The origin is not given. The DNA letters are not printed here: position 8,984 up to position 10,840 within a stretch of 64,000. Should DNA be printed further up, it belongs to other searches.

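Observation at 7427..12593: Candidate new porin-cytochrome electron conduit (lipoprotein multihaem cytochrome, ~500-aa beta-barrel, 16-haem cytochrome, TPR lipoprotein) next to the uptake hydrogenase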

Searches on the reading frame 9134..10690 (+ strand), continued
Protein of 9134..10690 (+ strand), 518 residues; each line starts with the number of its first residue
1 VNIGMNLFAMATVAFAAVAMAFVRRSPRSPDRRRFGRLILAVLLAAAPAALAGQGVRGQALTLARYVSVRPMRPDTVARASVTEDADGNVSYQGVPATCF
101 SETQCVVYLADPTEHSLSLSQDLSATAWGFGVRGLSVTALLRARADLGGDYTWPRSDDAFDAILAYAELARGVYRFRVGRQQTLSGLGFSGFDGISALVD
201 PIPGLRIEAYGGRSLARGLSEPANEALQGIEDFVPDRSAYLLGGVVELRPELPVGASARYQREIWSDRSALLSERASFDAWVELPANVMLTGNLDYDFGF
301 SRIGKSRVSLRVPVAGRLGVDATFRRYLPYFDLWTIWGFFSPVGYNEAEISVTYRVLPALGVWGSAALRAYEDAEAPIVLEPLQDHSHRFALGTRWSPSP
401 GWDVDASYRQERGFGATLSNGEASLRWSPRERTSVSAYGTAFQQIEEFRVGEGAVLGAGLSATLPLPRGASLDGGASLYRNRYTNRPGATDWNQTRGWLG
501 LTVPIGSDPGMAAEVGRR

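Call 75: find_homologous_proteins(query=A4, max_evalue=0.001)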
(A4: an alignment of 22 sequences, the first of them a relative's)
Query A4 (22 sequences) (507 aa, profile of the alignment): 91 proteins with E <= 0.001 among 8000 candidates.
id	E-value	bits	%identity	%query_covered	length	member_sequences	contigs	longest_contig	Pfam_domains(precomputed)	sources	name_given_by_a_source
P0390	9.0e-197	673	39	98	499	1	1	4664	-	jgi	-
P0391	5.7e-196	670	39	93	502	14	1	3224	-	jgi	jgi:hypothetical protein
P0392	1.1e-194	666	39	93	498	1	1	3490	-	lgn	-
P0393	1.6e-194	665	39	93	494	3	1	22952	-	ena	-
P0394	1.7e-194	665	39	93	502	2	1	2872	-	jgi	jgi:hypothetical protein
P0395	2.2e-194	665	39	98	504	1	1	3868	-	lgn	-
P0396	9.7e-194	663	39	93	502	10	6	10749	-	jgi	jgi:hypothetical protein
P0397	2.8e-193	661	41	98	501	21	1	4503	-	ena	-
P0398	4.4e-193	661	37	96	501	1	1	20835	-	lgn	-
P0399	9.2e-193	660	39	93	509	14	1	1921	-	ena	-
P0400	5.1e-192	657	39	97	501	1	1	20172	-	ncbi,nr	ncbi:MAG TPA: hypothetical protein VFU46_01920 [Gemmatimonadales bacterium]|nr:hypothetical protein 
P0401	6.6e-192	657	45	97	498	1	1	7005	-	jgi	jgi:hypothetical protein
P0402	8.1e-192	656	38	93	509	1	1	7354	-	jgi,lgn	jgi:hypothetical protein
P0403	9.4e-192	656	39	96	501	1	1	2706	-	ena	-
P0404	1.3e-191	656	38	94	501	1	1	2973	-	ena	-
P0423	1.1e-187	643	39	97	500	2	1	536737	-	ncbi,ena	-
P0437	3.2e-181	622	45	93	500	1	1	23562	-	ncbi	ncbi:MAG: hypothetical protein ACT4PE_00310 [Candidatus Eiseniibacteriota bacterium]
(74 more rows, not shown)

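Call 76: find_encoding_contigs(protein=P0437, flank=10000, max_places=2)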
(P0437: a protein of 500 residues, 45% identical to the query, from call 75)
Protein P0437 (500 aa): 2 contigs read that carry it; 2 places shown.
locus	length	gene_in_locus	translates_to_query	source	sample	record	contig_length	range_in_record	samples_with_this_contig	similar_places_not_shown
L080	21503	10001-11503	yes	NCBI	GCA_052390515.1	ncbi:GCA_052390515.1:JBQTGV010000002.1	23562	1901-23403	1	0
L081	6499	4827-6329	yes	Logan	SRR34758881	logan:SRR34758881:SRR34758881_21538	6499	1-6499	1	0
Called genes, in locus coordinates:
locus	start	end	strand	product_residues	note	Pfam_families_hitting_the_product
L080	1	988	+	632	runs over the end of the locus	PF02550:AcetylCoA_hydro, PF13336:AcetylCoA_hyd_C, PF13302:Acetyltransf_3, PF13420:Acetyltransf_4 (weak), PF00583:Acetyltransf_1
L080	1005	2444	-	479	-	PF09699:Paired_CXXCH_1 (faint), PF14522:Cytochrome_C7 (faint)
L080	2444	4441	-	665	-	PF14522:Cytochrome_C7 (faint), PF02085:Cytochrom_CIII (faint), PF14537:Cytochrom_c3_2 (weak), PF22113:Mtrc-MtrF_II-IV_dom (weak)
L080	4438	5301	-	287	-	PF01292:Ni_hydr_CYTB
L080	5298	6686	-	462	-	PF09699:Paired_CXXCH_1 (faint), PF14522:Cytochrome_C7 (faint), PF14537:Cytochrom_c3_2 (faint)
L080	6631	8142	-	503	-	PF03264:Cytochrom_NNT, PF14522:Cytochrome_C7 (faint)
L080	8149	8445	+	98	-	-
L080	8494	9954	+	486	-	PF09699:Paired_CXXCH_1 (faint), PF13435:Cytochrome_C554, PF14522:Cytochrome_C7 (faint), PF14537:Cytochrom_c3_2 (faint)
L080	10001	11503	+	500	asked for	-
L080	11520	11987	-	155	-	PF04073:tRNA_edit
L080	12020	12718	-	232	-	PF13191:AAA_16 (weak), PF02492:cobW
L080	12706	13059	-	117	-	PF01155:HypA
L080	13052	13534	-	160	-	PF01750:HycI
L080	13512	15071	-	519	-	PF27537:HoxH, PF00374:NiFeSe_Hases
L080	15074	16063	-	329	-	PF01058:Oxidored_q6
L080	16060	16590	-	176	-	PF02662:FlpD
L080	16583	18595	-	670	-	PF00070:Pyr_redox (weak), PF00890:FAD_binding_2, PF07992:Pyr_redox_2, PF12831:FAD_oxidored, PF13450:NAD_binding_8, PF12838:Fer4_7, PF13187:Fer4_9, PF13237:Fer4_10, +8 more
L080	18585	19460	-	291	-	PF02754:CCG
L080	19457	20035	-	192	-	PF12838:Fer4_7 (weak), PF13183:Fer4_8, PF13187:Fer4_9, PF13534:Fer4_17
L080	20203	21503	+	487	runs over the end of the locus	PF00708:Acylphosphatase, PF07503:zf-HYPF, PF01300:Sua5_yciO_yrdC, PF17788:HypF_C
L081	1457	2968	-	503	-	PF03264:Cytochrom_NNT, PF14522:Cytochrome_C7 (faint)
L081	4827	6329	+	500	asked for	-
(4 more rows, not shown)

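Call 77: find_encoding_contigs(protein=P0423, flank=10000, max_places=2)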
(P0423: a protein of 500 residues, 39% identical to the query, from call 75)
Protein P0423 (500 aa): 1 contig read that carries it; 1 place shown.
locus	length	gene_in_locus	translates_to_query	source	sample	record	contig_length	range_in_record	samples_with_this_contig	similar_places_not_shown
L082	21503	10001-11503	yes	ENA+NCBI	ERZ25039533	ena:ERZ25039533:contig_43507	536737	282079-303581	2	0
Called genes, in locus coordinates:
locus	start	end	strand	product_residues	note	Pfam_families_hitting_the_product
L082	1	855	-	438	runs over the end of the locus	PF03916:NrfD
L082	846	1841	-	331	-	PF13183:Fer4_8 (faint), PF12838:Fer4_7 (faint), PF13237:Fer4_10 (faint), PF12837:Fer4_6 (faint), PF13187:Fer4_9 (faint), PF13247:Fer4_11, PF00037:Fer4 (weak), PF12797:Fer4_2 (weak)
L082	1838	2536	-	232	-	PF09699:Paired_CXXCH_1 (faint)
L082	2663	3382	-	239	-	PF14522:Cytochrome_C7 (weak)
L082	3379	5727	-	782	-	PF04879:Molybdop_Fe4S4, PF00384:Molybdopterin, PF01568:Molydop_binding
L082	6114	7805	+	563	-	PF14522:Cytochrome_C7 (faint), PF14537:Cytochrom_c3_2 (faint), PF22113:Mtrc-MtrF_II-IV_dom (faint)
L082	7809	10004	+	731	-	PF02085:Cytochrom_CIII (faint), PF14522:Cytochrome_C7 (faint)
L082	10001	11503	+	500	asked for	-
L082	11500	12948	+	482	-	PF14522:Cytochrome_C7 (faint), PF09699:Paired_CXXCH_1 (faint), PF22113:Mtrc-MtrF_II-IV_dom (faint)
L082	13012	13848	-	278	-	PF00070:Pyr_redox (faint), PF01266:DAO (faint), PF03486:HI0933_like (faint), PF07992:Pyr_redox_2, PF13454:NAD_binding_9 (faint), PF13738:Pyr_redox_3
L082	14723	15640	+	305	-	-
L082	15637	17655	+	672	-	PF02085:Cytochrom_CIII (faint), PF14522:Cytochrome_C7 (faint), PF14537:Cytochrom_c3_2 (faint)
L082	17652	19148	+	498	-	PF14522:Cytochrome_C7 (faint), PF09699:Paired_CXXCH_1 (faint), PF02085:Cytochrom_CIII (faint), PF14537:Cytochrom_c3_2 (faint)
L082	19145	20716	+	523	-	-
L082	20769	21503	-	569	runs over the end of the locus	PF00999:Na_H_Exchanger, PF02254:TrkA_N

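Call 87: fold_search(model_id=the predicted structure, library=pdb)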
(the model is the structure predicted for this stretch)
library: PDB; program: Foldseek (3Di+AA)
matches with E <= 10: 1025; with E <= 0.001: 340
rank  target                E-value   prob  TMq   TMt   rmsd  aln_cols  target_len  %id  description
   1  3rfz_B                4.8e-10  1.00  0.43  0.31  10.6       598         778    8  Crystal structure of the FimD usher bound to its cognate FimC:FimH substrate (released 2011-06-01)
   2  9fy9_D                8.7e-10  1.00  0.44  0.35   8.5       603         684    8  Cryo-EM structure of the type 1 chaperone-usher pilus FimD-tip complex (FimDHGFC) - Conformer 1 (released 2025-06-04)
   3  8jto                  1.5e-09  1.00  0.28  0.40  15.1       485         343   11  Outer membrane porin of Burkholderia pseudomallei (BpsOmp38) in complex with ceftazidime (released 2024-06-26)
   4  3rfz_E                1.9e-09  1.00  0.42  0.30  10.9       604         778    8  Crystal structure of the FimD usher bound to its cognate FimC:FimH substrate (released 2011-06-01)
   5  8wv0_B                2.9e-09  1.00  0.27  0.39  15.4       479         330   11  Outer membrane porin of Burkholderia pseudomallei (BpsOmp38) (released 2024-10-30)
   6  3rbh_D                4.3e-09  1.00  0.35  0.42  11.8       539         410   11  Structure of alginate export protein AlgE from Pseudomonas aeruginosa (released 2011-07-27)
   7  3rbh_C                4.5e-09  1.00  0.35  0.42  12.7       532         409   11  Structure of alginate export protein AlgE from Pseudomonas aeruginosa (released 2011-07-27)
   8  5ldt_A                6.0e-09  1.00  0.36  0.44  12.4       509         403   11  Crystal Structures of MOMP from Campylobacter jejuni (released 2016-10-26)
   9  3rbh_A                7.4e-09  1.00  0.34  0.40  14.4       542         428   11  Structure of alginate export protein AlgE from Pseudomonas aeruginosa (released 2011-07-27)
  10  3rbh_B                7.4e-09  1.00  0.34  0.40  14.8       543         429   11  Structure of alginate export protein AlgE from Pseudomonas aeruginosa (released 2011-07-27)
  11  9fw9_D                9.9e-09  1.00  0.41  0.33  10.8       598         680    8  Cryo-EM structure of the type 1 pilus assembly platform as part of the FimA-bound chaperone-usher pilus complex (FimDH (released 2025-06-04)
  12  8wv0_A                1.4e-08  1.00  0.27  0.40  14.4       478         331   11  Outer membrane porin of Burkholderia pseudomallei (BpsOmp38) (released 2024-10-30)
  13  7vtz                  1.9e-08  1.00  0.36  0.41  11.6       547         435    7  Chitoporin from Escherichia coli (released 2022-11-09)
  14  5ldv                  2.1e-08  1.00  0.38  0.46  12.9       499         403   11  Crystal Structures of MOMP from Campylobacter jejuni (released 2016-10-26)
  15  9fxs_D                2.2e-08  1.00  0.44  0.36  11.1       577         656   10  Cryo-EM structure of the type 1 pilus complex including pilus rod and FimI-bound assembly platform after incorporation (released 2025-06-04)
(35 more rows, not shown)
